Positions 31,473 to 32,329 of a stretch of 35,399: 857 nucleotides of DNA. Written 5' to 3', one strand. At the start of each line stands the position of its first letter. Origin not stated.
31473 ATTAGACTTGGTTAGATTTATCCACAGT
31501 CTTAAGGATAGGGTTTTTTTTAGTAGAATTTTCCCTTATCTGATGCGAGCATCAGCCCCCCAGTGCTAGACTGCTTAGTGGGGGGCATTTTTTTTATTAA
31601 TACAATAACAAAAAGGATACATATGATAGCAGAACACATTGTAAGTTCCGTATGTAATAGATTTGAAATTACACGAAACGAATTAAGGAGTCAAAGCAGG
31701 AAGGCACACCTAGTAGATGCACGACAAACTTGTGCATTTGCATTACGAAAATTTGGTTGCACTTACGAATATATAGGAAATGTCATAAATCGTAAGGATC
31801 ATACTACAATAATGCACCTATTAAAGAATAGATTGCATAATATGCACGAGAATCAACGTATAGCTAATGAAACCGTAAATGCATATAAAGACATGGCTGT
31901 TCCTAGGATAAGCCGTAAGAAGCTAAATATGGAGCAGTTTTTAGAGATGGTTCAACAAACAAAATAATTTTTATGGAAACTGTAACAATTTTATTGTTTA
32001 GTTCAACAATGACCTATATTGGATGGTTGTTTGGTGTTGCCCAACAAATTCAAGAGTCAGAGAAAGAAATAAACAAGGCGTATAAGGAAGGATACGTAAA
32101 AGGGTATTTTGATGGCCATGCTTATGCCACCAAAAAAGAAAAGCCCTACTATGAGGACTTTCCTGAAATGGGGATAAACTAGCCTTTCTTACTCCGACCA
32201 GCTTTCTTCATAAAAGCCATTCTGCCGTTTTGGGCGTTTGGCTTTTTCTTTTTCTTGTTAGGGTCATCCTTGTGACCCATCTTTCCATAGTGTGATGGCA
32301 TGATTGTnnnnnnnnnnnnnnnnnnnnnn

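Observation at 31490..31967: Phage-encoded DnaA domain-IV-only protein preceded by a perfect DnaA box and a leader hairpin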

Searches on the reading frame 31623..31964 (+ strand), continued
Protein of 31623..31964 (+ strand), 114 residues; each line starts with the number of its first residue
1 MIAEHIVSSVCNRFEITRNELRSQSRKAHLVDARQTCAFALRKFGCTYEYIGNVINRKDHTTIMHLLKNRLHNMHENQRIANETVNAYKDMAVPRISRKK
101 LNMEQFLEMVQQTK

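Call 61: fold_search(model_id=the predicted structure, library=viral)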
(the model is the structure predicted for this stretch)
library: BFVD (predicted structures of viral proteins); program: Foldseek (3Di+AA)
matches with E <= 10: 493; with E <= 0.001: 13
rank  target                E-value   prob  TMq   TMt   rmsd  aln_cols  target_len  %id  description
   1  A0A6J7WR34            1.5e-04  1.00  0.62  0.55   2.9        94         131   26  Chromosomal replication initiator, DnaA C-terminal [uncultured Caudovirales phage]
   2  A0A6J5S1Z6            1.7e-04  1.00  0.60  0.42   8.7       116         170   28  Chromosomal replication initiator, DnaA C-terminal [uncultured Caudovirales phage]
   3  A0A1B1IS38            2.3e-04  1.00  0.66  0.53  11.2       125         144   22  (no name in the UniProt tables at hand)
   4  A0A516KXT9            3.6e-04  1.00  0.60  0.48   3.5        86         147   29  (no name in the UniProt tables at hand)
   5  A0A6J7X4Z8            3.6e-04  1.00  0.60  0.62   3.0       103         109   22  Chromosomal replication initiator, DnaA C-terminal [uncultured Caudovirales phage]
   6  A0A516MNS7            3.7e-04  1.00  0.61  0.48   5.3       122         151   23  (no name in the UniProt tables at hand)
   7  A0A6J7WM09            5.7e-04  1.00  0.61  0.56   2.9        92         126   26  Chromosomal replication initiator, DnaA C-terminal [uncultured Caudovirales phage]
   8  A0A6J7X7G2            6.3e-04  1.00  0.63  0.64   2.8        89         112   26  Chromosomal replication initiator, DnaA C-terminal [uncultured Caudovirales phage]
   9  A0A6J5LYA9            6.6e-04  1.00  0.66  0.46   6.2       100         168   21  Chromosomal replication initiator, DnaA C-terminal [uncultured Caudovirales phage]
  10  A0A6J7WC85            7.4e-04  1.00  0.60  0.58   5.6       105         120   26  Chromosomal replication initiator, DnaA C-terminal [uncultured Caudovirales phage]
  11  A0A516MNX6            7.8e-04  1.00  0.64  0.43   6.1       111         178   24  (no name in the UniProt tables at hand)
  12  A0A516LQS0            8.2e-04  1.00  0.63  0.58   9.4       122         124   22  (no name in the UniProt tables at hand)
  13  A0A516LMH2            9.6e-04  1.00  0.62  0.56   8.0       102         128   22  (no name in the UniProt tables at hand)
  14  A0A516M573            1.0e-03  1.00  0.63  0.44   2.7        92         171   21  (no name in the UniProt tables at hand)
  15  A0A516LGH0            1.1e-03  1.00  0.60  0.55   7.7       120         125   18  (no name in the UniProt tables at hand)
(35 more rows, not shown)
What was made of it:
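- Closest known: Stand-alone DnaA C-terminal proteins annotated in other phages. Same: Short proteins of 92-196 aa made of the same domain and encoded by phages (call 61).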

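Call 70: search_solved_structures(query=A2, max_evalue=0.01, show_alignments=5)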
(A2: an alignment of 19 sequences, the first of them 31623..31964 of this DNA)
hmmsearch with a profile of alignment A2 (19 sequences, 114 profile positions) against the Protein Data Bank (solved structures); distinct sequences matched with E-value up to 0.01: 5.
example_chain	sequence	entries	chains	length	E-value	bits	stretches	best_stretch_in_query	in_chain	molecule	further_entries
2hcb_A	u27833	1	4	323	1.2e-06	31.7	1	5-79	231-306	Chromosomal replication initiator protein dnaA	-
1l8q_A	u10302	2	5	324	1.2e-06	31.7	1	5-79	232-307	Chromosomal replication initiator protein dnaA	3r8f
1j1v_A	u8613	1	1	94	2.9e-05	27.2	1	6-83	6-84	Chromosomal replication initiator protein dnaA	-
3pvp_A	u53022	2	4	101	0.0007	22.8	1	3-84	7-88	Chromosomal replication initiator protein dnaA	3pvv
8btg_A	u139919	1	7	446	0.0028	20.8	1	6-88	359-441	Chromosomal replication initiator protein DnaA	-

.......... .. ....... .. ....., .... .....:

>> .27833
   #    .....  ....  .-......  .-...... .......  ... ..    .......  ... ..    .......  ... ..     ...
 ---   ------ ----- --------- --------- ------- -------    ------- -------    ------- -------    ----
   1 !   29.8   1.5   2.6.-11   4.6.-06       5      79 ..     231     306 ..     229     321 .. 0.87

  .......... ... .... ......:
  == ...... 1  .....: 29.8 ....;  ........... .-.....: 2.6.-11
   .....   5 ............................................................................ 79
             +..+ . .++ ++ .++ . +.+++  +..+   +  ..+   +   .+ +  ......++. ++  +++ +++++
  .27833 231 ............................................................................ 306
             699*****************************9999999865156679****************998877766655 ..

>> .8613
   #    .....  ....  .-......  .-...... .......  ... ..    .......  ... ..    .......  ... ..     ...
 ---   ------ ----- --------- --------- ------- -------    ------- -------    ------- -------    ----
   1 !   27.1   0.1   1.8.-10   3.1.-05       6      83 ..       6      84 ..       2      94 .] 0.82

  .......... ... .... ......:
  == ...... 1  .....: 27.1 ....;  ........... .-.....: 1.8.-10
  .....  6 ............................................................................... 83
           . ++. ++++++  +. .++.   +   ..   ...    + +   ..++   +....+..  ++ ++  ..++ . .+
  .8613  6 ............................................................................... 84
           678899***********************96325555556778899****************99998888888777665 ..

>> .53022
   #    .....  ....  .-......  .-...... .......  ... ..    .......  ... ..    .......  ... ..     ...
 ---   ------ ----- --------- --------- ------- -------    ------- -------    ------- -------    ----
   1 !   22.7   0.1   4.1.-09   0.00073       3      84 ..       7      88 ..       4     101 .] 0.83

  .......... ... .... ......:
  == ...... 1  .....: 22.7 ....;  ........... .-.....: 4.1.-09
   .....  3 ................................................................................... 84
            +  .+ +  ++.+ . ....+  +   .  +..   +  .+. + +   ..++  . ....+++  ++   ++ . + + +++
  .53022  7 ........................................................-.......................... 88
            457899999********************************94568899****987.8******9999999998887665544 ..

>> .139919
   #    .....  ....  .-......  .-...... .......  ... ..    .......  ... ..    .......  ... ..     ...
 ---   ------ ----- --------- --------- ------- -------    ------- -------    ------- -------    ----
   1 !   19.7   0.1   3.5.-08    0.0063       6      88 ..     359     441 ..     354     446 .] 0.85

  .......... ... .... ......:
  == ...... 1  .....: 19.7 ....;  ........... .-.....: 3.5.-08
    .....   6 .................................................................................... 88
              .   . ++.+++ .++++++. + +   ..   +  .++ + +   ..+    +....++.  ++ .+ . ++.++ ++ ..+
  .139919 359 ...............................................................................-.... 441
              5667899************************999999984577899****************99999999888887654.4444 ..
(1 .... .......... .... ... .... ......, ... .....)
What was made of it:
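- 31623..31967 (+): Gene for the 114-aa DnaA domain-IV-only protein, with AGGA 6-9 nt before the ATG. Residue mapping to 1j1v in call 70.
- On Bac_DnaA_C (PF08299), DnaA DNA-binding domain: Eight are identical, R432 is K, and P423 is E (alignment to 1j1v, call 70).
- Closest known: DnaA domain IV. Same: The minor-groove Arg and the D-H-T-T..H recognition helix are conserved (call 70).
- Residues aligned to E. coli P423 and K415 are not conserved: E49 and L41, with R42 adjacent (call 70). The phage protein keeps canonical contact residues, so it would compete at any host box (call 70). The base-reading residues are canonical (call 70), which argues against a new specificity.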

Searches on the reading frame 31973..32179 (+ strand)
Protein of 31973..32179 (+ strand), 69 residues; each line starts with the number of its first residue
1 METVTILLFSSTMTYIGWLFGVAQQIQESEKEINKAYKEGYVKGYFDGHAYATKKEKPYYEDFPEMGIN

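Call 3: search_protein_families(library=pfam, proteins=[window:31973-32179:+], max_evalue=1)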
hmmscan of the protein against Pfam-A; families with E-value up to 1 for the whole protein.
window:31973-32179:+ (69 aa): 1 family
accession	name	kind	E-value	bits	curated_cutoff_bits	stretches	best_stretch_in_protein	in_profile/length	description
PF00395.25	SLH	-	0.12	12.8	20.8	1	30-48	11-30/44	S-layer homology domain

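Call 4: search_protein_families(library=phrogs, proteins=[window:31973-32179:+], max_evalue=0.01)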
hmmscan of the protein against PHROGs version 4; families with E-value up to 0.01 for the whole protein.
window:31973-32179:+ (69 aa): 0 families

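Call 59: search_protein_families(library=ncbifam, proteins=[window:31973-32179:+], max_evalue=0.01)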
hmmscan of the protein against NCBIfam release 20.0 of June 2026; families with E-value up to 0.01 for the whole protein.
window:31973-32179:+ (69 aa): 0 families
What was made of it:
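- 31973..32182 (+): Co-transcribed gene for a 69-aa protein with an N-terminal hydrophobic segment; always follows the DnaA_C gene. No family match (calls 3, 4, 59).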
